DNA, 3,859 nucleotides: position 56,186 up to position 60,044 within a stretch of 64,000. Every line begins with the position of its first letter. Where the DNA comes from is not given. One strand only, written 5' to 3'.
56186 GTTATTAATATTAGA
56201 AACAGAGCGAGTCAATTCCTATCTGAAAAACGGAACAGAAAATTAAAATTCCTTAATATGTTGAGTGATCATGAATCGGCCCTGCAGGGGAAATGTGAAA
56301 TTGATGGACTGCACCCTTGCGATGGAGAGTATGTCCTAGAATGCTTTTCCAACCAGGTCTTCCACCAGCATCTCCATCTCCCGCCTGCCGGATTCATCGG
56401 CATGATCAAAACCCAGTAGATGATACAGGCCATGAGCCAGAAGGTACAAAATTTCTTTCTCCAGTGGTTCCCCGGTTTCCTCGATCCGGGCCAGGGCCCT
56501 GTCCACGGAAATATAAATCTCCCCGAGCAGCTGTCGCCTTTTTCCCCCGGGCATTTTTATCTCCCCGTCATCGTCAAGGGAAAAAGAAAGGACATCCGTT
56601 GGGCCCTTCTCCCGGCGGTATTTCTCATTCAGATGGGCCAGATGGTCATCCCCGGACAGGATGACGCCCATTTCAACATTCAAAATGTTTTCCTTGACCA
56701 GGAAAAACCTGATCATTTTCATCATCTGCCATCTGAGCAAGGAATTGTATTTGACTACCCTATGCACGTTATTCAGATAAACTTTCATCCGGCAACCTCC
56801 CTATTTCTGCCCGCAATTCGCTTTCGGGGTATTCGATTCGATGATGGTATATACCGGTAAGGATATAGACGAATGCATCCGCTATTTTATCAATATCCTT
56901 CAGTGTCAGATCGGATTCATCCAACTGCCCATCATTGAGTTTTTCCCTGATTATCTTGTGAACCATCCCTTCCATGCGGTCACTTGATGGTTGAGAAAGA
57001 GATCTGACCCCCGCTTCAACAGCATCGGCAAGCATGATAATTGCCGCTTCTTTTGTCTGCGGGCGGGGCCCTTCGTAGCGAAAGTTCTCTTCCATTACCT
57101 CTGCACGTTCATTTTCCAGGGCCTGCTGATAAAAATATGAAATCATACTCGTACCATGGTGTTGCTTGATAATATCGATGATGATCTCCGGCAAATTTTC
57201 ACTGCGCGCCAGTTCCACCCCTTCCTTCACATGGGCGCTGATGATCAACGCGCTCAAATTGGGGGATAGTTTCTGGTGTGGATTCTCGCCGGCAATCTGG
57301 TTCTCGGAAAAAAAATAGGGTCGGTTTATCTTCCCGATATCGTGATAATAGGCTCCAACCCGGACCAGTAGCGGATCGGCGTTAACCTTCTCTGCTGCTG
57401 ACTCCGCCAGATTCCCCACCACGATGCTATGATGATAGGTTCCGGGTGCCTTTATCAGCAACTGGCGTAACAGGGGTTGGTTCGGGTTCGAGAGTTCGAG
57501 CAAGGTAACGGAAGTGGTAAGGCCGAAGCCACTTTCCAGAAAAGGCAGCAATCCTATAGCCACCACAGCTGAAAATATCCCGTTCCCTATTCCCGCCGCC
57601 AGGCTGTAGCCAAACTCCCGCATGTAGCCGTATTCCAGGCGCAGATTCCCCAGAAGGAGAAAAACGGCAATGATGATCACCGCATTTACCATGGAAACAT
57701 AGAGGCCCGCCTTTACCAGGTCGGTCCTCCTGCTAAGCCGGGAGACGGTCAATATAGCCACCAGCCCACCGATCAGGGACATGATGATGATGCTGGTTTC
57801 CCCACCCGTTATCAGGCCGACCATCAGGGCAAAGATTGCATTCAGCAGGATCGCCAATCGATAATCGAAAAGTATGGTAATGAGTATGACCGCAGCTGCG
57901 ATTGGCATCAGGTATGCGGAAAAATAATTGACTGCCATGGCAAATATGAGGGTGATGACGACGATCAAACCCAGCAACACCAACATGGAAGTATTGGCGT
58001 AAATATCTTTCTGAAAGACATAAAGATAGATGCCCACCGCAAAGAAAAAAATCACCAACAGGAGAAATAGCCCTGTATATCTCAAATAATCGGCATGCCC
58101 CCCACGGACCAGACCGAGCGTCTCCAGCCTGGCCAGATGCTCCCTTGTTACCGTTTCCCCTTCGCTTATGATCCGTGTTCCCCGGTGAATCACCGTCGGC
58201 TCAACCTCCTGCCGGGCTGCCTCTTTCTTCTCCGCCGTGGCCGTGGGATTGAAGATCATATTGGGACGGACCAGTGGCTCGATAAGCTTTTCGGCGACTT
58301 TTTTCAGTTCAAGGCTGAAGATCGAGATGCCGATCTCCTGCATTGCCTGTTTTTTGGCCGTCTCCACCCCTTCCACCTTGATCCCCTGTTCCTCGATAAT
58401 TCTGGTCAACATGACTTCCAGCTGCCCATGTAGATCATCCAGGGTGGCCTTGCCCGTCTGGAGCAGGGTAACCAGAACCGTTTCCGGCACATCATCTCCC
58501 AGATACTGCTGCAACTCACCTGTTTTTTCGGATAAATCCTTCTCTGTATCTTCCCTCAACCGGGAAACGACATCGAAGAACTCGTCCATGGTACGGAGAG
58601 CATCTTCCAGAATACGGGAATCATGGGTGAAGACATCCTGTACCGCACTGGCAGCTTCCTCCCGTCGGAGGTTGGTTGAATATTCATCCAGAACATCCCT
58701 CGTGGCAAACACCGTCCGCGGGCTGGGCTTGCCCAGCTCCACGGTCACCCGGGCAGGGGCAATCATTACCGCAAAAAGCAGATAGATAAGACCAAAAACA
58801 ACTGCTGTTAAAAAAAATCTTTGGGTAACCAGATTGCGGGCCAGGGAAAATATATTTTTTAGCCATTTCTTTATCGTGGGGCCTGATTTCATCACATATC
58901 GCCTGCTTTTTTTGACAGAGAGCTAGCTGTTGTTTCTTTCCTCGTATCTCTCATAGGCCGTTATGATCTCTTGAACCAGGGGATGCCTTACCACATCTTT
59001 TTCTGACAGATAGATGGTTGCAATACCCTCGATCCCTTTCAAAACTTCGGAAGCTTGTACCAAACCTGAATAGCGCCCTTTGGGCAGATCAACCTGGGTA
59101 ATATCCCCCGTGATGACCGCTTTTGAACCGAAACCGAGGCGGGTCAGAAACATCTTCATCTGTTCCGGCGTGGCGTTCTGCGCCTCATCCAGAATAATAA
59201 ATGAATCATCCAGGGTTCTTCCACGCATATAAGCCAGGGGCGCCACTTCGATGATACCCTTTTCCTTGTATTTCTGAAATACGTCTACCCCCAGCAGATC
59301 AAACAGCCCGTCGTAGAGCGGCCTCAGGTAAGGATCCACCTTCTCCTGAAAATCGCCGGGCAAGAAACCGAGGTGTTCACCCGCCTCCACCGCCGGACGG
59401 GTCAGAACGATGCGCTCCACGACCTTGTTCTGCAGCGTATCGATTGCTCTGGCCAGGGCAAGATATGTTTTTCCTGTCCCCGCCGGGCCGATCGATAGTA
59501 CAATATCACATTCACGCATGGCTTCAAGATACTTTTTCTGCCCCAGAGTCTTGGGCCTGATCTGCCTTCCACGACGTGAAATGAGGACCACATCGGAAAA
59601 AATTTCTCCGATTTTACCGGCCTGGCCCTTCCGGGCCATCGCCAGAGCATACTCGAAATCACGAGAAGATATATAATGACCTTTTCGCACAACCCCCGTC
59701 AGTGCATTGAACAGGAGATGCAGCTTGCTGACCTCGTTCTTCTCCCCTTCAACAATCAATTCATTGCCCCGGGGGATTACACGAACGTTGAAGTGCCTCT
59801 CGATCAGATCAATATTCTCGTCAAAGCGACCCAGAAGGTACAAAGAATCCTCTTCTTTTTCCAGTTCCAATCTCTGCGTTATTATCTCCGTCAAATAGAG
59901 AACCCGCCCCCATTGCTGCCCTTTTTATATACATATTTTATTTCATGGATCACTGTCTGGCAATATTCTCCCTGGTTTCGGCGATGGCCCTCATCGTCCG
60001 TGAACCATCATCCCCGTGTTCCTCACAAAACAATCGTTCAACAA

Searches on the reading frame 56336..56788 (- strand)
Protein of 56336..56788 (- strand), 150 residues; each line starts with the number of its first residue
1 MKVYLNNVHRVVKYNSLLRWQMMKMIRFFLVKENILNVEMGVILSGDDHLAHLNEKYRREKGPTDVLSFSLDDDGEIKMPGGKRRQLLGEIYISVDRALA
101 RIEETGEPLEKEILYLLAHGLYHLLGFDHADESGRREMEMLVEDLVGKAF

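Call 9: search_protein_families(library=pfam, proteins=[window:56336-56788:-])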
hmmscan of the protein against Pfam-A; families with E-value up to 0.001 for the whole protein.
window:56336-56788:- (150 aa): 1 family
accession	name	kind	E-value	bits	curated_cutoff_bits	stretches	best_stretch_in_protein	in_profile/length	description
PF02130.23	YbeY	-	2.3e-28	99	25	1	22-146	11-126/129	Endoribonuclease YbeY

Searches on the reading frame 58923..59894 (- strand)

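Call 9: search_protein_families(library=pfam, proteins=[window:58923-59894:-])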
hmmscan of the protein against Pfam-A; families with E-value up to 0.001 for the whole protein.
window:58923-59894:- (323 aa): 4 families
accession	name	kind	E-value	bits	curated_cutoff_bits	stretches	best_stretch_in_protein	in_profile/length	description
PF02562.22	PhoH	-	9.8e-95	316.3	27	1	111-315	1-205/205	PhoH-like protein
PF13604.12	AAA_30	-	2.6e-05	24.5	27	1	118-268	5-128/191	AAA domain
PF13245.12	AAA_19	-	2.7e-05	24.8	25.1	1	124-268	6-129/134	AAA domain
PF13401.12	AAA_22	-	4e-05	24.4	27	1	128-253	4-108/130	AAA domain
